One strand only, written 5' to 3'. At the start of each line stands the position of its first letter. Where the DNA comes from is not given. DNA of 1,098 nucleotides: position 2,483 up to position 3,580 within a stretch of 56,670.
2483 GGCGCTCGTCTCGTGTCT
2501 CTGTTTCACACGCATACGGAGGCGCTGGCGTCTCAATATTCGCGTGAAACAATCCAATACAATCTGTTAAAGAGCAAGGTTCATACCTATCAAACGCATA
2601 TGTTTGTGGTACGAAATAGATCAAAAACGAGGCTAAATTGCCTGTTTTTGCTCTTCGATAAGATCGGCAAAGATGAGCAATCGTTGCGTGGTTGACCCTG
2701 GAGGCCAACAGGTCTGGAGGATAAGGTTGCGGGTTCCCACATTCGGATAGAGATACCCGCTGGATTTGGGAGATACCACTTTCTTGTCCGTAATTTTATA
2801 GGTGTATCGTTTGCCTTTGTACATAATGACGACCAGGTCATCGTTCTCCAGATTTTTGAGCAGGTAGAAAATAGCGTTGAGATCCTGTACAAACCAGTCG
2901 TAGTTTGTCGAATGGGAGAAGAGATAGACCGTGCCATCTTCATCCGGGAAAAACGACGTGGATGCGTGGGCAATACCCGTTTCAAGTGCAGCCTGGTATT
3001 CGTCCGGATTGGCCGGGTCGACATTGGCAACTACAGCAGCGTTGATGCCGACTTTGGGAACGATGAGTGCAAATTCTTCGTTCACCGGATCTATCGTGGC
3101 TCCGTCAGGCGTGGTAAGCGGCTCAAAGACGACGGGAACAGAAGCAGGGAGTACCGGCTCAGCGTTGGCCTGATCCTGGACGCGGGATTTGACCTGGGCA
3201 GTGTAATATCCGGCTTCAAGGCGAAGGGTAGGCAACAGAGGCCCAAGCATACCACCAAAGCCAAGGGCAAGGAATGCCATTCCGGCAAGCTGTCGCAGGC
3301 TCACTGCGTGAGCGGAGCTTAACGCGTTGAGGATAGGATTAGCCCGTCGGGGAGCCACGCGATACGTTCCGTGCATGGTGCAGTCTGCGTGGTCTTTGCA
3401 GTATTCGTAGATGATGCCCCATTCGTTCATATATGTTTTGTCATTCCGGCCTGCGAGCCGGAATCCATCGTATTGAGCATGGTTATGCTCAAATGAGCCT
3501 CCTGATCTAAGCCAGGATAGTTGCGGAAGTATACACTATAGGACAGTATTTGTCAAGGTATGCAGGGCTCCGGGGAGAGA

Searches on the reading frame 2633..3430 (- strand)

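Call 42: search_protein_families(library=pfam, proteins=[window:2633-3430:-], max_evalue=0.001)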
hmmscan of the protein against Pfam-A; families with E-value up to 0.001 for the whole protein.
window:2633-3430:- (265 aa): 1 family
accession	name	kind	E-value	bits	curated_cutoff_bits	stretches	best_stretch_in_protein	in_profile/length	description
PF04203.18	Sortase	-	1.2e-19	70.7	26.6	1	123-257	2-124/125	Sortase domain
